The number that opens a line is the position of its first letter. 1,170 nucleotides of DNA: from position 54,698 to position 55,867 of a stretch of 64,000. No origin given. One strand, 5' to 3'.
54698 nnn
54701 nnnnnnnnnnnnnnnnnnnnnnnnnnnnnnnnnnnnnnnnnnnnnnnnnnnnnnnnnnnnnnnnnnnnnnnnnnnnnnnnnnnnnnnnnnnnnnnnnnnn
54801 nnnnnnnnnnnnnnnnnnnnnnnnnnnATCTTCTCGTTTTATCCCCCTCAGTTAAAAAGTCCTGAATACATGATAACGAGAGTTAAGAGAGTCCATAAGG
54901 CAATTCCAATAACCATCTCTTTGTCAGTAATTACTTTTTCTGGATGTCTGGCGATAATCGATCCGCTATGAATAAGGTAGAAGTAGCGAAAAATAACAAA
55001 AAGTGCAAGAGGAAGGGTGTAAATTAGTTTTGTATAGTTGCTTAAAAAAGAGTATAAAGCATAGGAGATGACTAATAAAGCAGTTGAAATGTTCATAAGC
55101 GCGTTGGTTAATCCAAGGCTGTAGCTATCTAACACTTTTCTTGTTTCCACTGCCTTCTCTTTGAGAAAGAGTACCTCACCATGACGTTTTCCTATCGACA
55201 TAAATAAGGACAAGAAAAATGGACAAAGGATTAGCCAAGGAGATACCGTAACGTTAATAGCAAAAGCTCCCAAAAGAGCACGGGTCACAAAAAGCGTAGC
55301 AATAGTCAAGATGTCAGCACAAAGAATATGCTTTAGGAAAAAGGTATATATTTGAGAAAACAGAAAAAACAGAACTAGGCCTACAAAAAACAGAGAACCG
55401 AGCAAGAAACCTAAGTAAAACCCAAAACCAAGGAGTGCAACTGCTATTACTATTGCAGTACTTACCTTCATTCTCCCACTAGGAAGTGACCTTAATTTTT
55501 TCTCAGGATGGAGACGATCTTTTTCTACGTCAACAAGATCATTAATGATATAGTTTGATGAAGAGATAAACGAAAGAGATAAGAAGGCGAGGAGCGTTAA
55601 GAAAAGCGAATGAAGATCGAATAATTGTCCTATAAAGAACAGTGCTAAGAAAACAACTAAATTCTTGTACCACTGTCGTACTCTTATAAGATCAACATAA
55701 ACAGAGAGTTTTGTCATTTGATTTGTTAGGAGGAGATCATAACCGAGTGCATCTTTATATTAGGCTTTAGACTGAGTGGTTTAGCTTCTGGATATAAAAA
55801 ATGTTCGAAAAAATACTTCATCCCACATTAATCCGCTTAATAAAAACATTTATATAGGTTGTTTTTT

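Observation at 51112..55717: Archaeal module resembling the decaprenyl-phospho-ribose/arabinose (DPR/DPA) donor pathway plus a GT-C transferase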

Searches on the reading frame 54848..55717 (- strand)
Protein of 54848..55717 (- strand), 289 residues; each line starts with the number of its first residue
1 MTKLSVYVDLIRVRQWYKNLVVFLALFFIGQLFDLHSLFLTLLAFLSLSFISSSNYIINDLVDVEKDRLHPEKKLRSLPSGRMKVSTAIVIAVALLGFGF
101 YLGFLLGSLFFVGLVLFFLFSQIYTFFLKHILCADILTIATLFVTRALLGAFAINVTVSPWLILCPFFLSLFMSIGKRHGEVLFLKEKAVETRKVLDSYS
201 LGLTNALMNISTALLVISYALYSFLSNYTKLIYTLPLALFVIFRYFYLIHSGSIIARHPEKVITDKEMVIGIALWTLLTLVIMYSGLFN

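Call 3: search_protein_families(library=pfam, proteins=[window:54848-55717:-], max_evalue=0.01)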
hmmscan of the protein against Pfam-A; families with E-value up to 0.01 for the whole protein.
window:54848-55717:- (289 aa): 1 family
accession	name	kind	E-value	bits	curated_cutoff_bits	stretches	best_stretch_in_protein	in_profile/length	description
PF01040.23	UbiA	-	1.2e-22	80.9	34.2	1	25-249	8-232/250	UbiA prenyltransferase family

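Call 4: search_protein_families(library=ncbifam, proteins=[window:54848-55717:-], max_evalue=0.01)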
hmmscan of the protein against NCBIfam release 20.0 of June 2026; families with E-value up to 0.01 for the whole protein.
window:54848-55717:- (289 aa): 16 families
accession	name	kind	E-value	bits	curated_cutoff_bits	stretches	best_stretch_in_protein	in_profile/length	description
NF008977.0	PRK12324.1-2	equivalog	6.7e-65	219.4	234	1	3-286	1-290/297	decaprenyl-phosphate phosphoribosyltransferase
NF008978.0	PRK12324.1-4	equivalog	6.8e-50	169.8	207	1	8-282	36-318/322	decaprenyl-phosphate phosphoribosyltransferase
NF006088.0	PRK08238.1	equivalog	2e-47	161.9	351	1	3-255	191-444/482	UbiA family prenyltransferase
NF008976.0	PRK12324.1-1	equivalog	2.8e-34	118.9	474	1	8-266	22-286/306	decaprenyl-phosphate phosphoribosyltransferase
NF009523.0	PRK12884.1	equivalog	9.1e-16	57.9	269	1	2-283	2-273/279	prenyltransferase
TIGR01473.1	cyoE_ctaB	equivalog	2.1e-10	40.8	210.3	1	7-159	3-157/281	heme o synthase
NF009522.0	PRK12883.1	equivalog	6.9e-10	38.9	353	1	40-173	38-170/279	geranylgeranylglycerol-phosphate geranylgeranyltransferase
NF009521.0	PRK12882.1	equivalog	1.9e-07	30.6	296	1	4-155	5-153/280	geranylgeranylglycerol-phosphate geranylgeranyltransferase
NF003348.0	PRK04375.1-1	equivalog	3.3e-06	26.7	285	1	6-130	5-130/292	heme o synthase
TIGR01475.1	ubiA_other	subfamily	5.2e-06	26.1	180.8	1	3-251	1-251/282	UbiA-like polyprenyltransferase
NF035940.1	prenyl_rel_EboC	equivalog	3.2e-05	23.5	250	1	41-167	41-167/292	UbiA-like protein EboC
NF005742.0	PRK07566.1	equivalog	0.00014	21.1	313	1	46-125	73-150/315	chlorophyll synthase ChlG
NF010119.0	PRK13595.1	equivalog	0.00016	21.3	248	1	22-106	31-114/292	prenyltransferase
TIGR01474.1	ubiA_proteo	equivalog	0.00033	20.3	275.45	1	42-159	43-160/282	4-hydroxybenzoate octaprenyltransferase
NF003349.0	PRK04375.1-2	equivalog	0.0031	16.7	246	1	3-136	24-158/318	heme o synthase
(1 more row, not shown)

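Call 8: find_homologous_proteins(query=window:54848-55717:-, max_evalue=1e-10)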
Query window:54848-55717:- (289 aa): 1186 proteins with E <= 1e-10 among 7862 candidates; the best 120 are listed.
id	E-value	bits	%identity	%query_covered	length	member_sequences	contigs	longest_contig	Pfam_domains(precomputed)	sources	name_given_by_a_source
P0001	3.5e-175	599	100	100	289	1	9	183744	PF01040.24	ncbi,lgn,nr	ncbi:UbiA family prenyltransferase [Candidatus Woesearchaeota archaeon]|nr:UbiA family prenyltransfe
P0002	4.1e-105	369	61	100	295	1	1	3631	PF01040.24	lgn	-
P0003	4.4e-103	363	62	97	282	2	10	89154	PF01040.24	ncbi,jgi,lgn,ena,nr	ncbi:MAG TPA: decaprenyl-phosphate phosphoribosyltransferase [Candidatus Nanoarchaeia archaeon]|nr:d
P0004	1.4e-102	361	60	98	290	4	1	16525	PF01040.24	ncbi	-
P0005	2.0e-102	360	63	96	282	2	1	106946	PF01040.24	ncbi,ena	-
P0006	1.4e-101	358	62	97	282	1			PF01040.24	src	-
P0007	3.5e-101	356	61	98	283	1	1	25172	PF01040.24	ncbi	-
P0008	6.0e-101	356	61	96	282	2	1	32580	PF01040.24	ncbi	-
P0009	1.1e-100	355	62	96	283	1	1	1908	PF01040.24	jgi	-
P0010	4.5e-100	353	62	96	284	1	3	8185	PF01040.24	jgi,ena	-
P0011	8.0e-100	352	62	96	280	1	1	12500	PF01040.24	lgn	-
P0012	1.0e-99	352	60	98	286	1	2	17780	PF01040.24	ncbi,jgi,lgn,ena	-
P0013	1.8e-99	351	60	99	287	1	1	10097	PF01040.24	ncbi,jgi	jgi:4-hydroxybenzoate polyprenyltransferase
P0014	2.8e-99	350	60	94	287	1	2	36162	PF01040.24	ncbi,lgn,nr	ncbi:UbiA prenyltransferase family protein [Candidatus Woesearchaeota archaeon]|nr:UbiA prenyltransf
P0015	3.0e-99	350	57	98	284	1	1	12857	PF01040.24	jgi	jgi:4-hydroxybenzoate polyprenyltransferase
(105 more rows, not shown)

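Call 9: find_encoding_contigs(protein=window:54848-55717:-, flank=10000, max_places=6)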
Protein window:54848-55717:- (289 aa): 9 contigs read that carry it; 6 places shown.
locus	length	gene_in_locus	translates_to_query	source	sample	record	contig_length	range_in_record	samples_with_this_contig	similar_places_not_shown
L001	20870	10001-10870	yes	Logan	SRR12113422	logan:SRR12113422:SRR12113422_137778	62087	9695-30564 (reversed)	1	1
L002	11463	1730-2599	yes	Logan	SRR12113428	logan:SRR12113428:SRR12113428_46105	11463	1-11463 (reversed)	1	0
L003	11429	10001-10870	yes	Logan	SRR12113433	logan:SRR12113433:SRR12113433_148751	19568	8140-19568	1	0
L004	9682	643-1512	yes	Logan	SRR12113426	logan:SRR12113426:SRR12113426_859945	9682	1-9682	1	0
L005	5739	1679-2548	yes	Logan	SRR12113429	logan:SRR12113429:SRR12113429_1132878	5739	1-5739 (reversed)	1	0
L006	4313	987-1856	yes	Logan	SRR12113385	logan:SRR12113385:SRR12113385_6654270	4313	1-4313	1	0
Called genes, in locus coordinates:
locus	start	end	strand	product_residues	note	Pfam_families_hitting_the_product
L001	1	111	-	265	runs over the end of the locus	PF08003:Methyltransf_9 (weak), PF01209:Ubie_methyltran, PF02353:CMAS, PF13489:Methyltransf_23, PF13847:Methyltransf_31, PF08241:Methyltransf_11, PF08242:Methyltransf_12, PF13649:Methyltransf_25, +5 more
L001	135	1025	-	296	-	PF00535:Glycos_transf_2, PF13641:Glyco_tranf_2_3, PF13712:Glyco_tranf_2_5 (faint), PF13632:Glyco_trans_2_3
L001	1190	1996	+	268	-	PF13489:Methyltransf_23, PF01209:Ubie_methyltran, PF13847:Methyltransf_31, PF08241:Methyltransf_11, PF08242:Methyltransf_12, PF13649:Methyltransf_25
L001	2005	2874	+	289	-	PF13641:Glyco_tranf_2_3, PF00535:Glycos_transf_2, PF10111:Glyco_tranf_2_2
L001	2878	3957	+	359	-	PF04339:FemAB_like (faint), PF13480:Acetyltransf_6, PF02388:FemAB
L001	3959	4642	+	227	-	PF03848:TehB (weak), PF13489:Methyltransf_23 (weak), PF13679:Methyltransf_32 (weak), PF05175:MTS, PF02390:Methyltransf_4 (weak), PF13847:Methyltransf_31, PF08242:Methyltransf_12, PF13649:Methyltransf_25, +1 more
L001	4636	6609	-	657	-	-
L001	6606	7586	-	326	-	PF03706:LPG_synthase_TM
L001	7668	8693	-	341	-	PF13641:Glyco_tranf_2_3, PF00535:Glycos_transf_2, PF13632:Glyco_trans_2_3 (weak)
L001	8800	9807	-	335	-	PF01073:3Beta_HSD, PF01370:Epimerase, PF02719:Polysacc_synt_2 (faint), PF04321:RmlD_sub_bind, PF13460:NAD_binding_10, PF16363:GDP_Man_Dehyd, PF07993:NAD_binding_4 (weak)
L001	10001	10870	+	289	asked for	PF01040:UbiA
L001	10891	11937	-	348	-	PF01073:3Beta_HSD, PF01370:Epimerase, PF02719:Polysacc_synt_2, PF04321:RmlD_sub_bind, PF05368:NmrA, PF13460:NAD_binding_10, PF16363:GDP_Man_Dehyd, PF07993:NAD_binding_4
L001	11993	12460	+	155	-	PF01569:PAP2, PF14378:PAP2_3 (weak)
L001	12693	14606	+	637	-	PF02366:PMT, PF13231:PMT_2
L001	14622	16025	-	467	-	PF04932:Wzy_C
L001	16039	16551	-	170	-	PF00132:Hexapep, PF14602:Hexapep_2 (weak)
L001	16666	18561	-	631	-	PF02350:Epimerase_2, PF04464:Glyphos_transf (weak)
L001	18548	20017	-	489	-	PF01943:Polysacc_synt, PF13440:Polysacc_synt_3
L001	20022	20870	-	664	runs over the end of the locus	PF03065:Glyco_hydro_57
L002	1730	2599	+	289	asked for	PF01040:UbiA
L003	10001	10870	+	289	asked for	PF01040:UbiA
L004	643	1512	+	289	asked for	PF01040:UbiA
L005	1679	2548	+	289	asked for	PF01040:UbiA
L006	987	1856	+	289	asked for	PF01040:UbiA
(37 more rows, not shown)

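Call 10: search_solved_structures(query=window:54848-55717:-, max_evalue=0.01, show_alignments=2)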
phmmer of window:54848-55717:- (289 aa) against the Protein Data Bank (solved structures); distinct sequences matched with E-value up to 0.01: 3.
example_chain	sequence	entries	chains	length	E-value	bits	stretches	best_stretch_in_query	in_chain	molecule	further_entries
8j8j_D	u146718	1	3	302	8.7e-30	107.4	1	8-273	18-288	Decaprenyl-phosphate phosphoribosyltransferase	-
8j8k_A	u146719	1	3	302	5.7e-22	81.8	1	8-273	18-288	Decaprenyl-phosphate phosphoribosyltransferase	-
6m31_A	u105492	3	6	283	4.7e-06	29.6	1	1-266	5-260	Digeranylgeranylglyceryl phosphate synthase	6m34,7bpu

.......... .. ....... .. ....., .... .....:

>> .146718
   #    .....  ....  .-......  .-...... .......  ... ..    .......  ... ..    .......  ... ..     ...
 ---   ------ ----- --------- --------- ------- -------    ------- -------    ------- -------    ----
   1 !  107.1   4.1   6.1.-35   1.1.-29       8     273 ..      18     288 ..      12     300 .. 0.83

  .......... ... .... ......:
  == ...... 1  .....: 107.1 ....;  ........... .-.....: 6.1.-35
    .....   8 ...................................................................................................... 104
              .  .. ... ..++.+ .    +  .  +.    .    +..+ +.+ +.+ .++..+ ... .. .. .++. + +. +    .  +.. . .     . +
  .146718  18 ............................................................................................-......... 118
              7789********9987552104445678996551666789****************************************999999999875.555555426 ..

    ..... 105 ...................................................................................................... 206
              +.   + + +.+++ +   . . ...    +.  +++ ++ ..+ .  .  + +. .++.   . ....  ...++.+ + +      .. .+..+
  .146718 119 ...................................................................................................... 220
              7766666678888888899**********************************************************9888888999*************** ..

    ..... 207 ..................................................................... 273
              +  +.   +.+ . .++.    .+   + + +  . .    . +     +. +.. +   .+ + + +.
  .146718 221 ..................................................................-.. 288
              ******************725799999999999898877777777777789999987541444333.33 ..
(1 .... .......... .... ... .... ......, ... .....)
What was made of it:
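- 54848..55717 (-): UbiA-superfamily polyprenyl (probably dolichyl)-phosphate 5-phosphoribosyltransferase, DPPRS/PPPRS type, 289 aa. NCBIfam NF008977 DPPRS scores 219.4 bits (cutoff 234), against at most 58 bits for any other prenyltransferase model (call 4). phmmer to the Rv3806c structure 8j8j gives E=8.7e-30, against 4.7e-6 for DGGGPS 6m31 (call 10).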

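Call 27: find_related_loci(query=A1, collection=genome_contigs, flank=10000)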
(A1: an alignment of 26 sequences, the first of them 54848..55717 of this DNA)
Query A1 (289 aa) in genome_contigs; peptide patterns used: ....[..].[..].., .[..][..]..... (x = any residue, [..] = any of these).
177 stretches matched a pattern; 123 encode a relative of the query (tblastn E <= 1e-3); the best 80 are kept; 80 distinct loci.
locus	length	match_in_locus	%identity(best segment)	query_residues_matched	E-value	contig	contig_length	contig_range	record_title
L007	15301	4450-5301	60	1-284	5e-109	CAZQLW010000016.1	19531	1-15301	MAG TPA_asm: uncultured Methanosarcinales archaeon isolate SRP077602_co2_353 genome assembly, contig: NODE_4174_length_1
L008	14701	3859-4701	62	4-284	3e-108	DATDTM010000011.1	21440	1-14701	MAG TPA_asm: Candidatus Nanoarchaeia archaeon isolate SMAG_U8031 k141_850955, whole genome shotgun sequence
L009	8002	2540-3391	58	1-284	2e-106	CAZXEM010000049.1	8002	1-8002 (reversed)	MAG TPA_asm: uncultured Methanosarcinales archaeon isolate binchicken_co28_250 genome assembly, contig: NODE_5784_length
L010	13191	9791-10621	60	8-284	2e-105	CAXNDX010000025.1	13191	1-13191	MAG: Candidatus Woesearchaeota archaeon isolate MaH-09apr19-256 genome assembly, contig: MaH-09apr19-C11783, whole genom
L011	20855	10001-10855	57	1-285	3e-105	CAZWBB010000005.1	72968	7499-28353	MAG TPA_asm: uncultured Methanosarcinales archaeon isolate SRP077602_co2_374 genome assembly, contig: NODE_509_length_72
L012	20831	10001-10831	60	9-285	8e-104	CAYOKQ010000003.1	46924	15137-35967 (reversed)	MAG TPA_asm: uncultured Methanosarcinales archaeon isolate binchicken_co125_1105 genome assembly, contig: NODE_1532_leng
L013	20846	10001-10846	58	3-284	4e-104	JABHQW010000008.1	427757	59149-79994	MAG: Candidatus Woesearchaeota archaeon isolate SI039_bin115 k141_1797022, whole genome shotgun sequence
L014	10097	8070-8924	60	4-288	9e-104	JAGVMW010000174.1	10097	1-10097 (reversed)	MAG: archaeon isolate DeMMO3_35 c_000000039462, whole genome shotgun sequence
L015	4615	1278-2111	60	7-284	3e-103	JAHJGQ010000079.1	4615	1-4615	MAG: Nanoarchaeota archaeon isolate Modern_marine_glass_biofilm.mb.79 Modern_marine_glas.mb.79_k141_733961, whole genome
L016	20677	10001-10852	59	1-284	9e-102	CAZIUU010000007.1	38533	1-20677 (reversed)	MAG TPA_asm: uncultured Methanosarcinales archaeon isolate binchicken_co251_991 genome assembly, contig: NODE_1460_lengt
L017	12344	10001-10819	60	3-275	2e-101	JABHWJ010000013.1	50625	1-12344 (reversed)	MAG: Candidatus Woesearchaeota archaeon isolate SI047_bin129 k141_312979, whole genome shotgun sequence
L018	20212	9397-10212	60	1-272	1e-101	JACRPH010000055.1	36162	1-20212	MAG: Candidatus Woesearchaeota archaeon isolate NC_groundwater_1982_Pr3_S-0.2um_39_12 scaffold_339364, whole genome shot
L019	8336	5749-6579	57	9-285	2e-100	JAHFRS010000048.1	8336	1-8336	MAG: archaeon isolate nzgw58 NODE_4201_length_8337_cov_5.080453, whole genome shotgun sequence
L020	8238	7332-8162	58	8-284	1e-100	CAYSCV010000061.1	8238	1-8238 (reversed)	MAG TPA_asm: uncultured Methanosarcinales archaeon isolate ERP125453_co2_216 genome assembly, contig: NODE_4388_length_8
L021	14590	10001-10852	54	1-284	3e-100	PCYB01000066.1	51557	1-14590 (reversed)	MAG: Candidatus Woesearchaeota archaeon CG10_big_fil_rev_8_21_14_0_10_36_11 CG10_8_21_14_0.10_scaffold_374_c, whole geno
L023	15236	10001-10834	57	7-284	6e-100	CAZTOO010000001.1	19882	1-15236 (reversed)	MAG TPA_asm: uncultured Methanosarcinales archaeon isolate binchicken_co150_768 genome assembly, contig: NODE_5966_lengt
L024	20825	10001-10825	58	10-284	9e-99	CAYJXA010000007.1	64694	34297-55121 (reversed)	MAG TPA_asm: uncultured Methanosarcinales archaeon isolate ERP125453_co1_488 genome assembly, contig: NODE_267_length_64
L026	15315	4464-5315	60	1-284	7e-97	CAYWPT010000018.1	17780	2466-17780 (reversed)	MAG TPA_asm: uncultured Methanosarcinales archaeon isolate SRP200020_co5_127 genome assembly, contig: NODE_4844_length_1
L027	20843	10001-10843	56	4-284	3e-95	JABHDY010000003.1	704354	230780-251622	MAG: Candidatus Woesearchaeota archaeon isolate SI037_bin144 k141_1199542, whole genome shotgun sequence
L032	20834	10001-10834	54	7-284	7e-94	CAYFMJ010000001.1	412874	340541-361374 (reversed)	MAG TPA_asm: uncultured Methanosarcinales archaeon isolate ERP019367_co1_71 genome assembly, contig: NODE_28_length_4128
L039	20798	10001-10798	56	8-273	4e-87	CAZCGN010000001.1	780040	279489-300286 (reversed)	MAG TPA_asm: uncultured Methanosarcinales archaeon isolate SRP167671_co2_185 genome assembly, contig: NODE_2_length_7800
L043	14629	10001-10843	48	3-284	6e-85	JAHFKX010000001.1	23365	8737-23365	MAG: Candidatus Woesearchaeota archaeon isolate nzgw42 NODE_1877_length_23366_cov_2.741063, whole genome shotgun sequenc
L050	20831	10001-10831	49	8-284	8e-81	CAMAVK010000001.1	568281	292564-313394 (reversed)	MAG: Candidatus Woesearchaeota archaeon isolate MaH-04nov19-52 genome assembly, contig: MaH-04nov19-C3, whole genome sho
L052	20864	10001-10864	51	3-284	8e-80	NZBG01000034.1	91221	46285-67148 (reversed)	MAG: Candidatus Woesearchaeota archaeon isolate ARS1419 MHASMcontig_191794, whole genome shotgun sequence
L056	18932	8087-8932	45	3-284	4e-79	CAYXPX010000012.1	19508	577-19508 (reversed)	MAG TPA_asm: Candidatus Woesearchaeota archaeon isolate SRP269290_co2_81 genome assembly, contig: NODE_2866_length_19508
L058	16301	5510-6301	52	3-266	3e-78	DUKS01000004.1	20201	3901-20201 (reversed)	MAG TPA_asm: Nanoarchaeota archaeon isolate UBA9640 contig_17345, whole genome shotgun sequence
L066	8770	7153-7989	46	7-284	3e-75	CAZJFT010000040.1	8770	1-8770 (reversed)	MAG TPA_asm: uncultured Methanosarcinales archaeon isolate binchicken_co22_118 genome assembly, contig: NODE_7931_length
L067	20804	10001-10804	50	4-271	5e-75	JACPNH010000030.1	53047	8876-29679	MAG: Candidatus Woesearchaeota archaeon isolate NC_groundwater_570_Ag_S-0.1um_32_8 S35_SO-1_scaffold_230182, whole genom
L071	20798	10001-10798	47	10-275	3e-71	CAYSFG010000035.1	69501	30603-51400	MAG TPA_asm: Candidatus Woesearchaeota archaeon isolate binchicken_co203_433 genome assembly, contig: k141_2040616, whol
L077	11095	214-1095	41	8-288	2e-69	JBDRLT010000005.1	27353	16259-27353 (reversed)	MAG: Candidatus Woesearchaeota archaeon isolate MEGAHIT-group-1.794 k141_4452180, whole genome shotgun sequence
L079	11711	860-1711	45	1-284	4e-69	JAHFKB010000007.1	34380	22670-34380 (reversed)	MAG: archaeon isolate nzgw40 NODE_1450_length_34381_cov_4.319381, whole genome shotgun sequence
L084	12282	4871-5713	43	3-284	2e-64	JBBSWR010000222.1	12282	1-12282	MAG: Nanoarchaeota archaeon isolate H43-bin135_1 H43_bin135_1_000000000222, whole genome shotgun sequence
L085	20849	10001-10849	54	2-284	1e-91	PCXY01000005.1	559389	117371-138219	MAG: Candidatus Woesearchaeota archaeon CG10_big_fil_rev_8_21_14_0_10_45_16 CG10_8_21_14_0.10_scaffold_1_c, whole genome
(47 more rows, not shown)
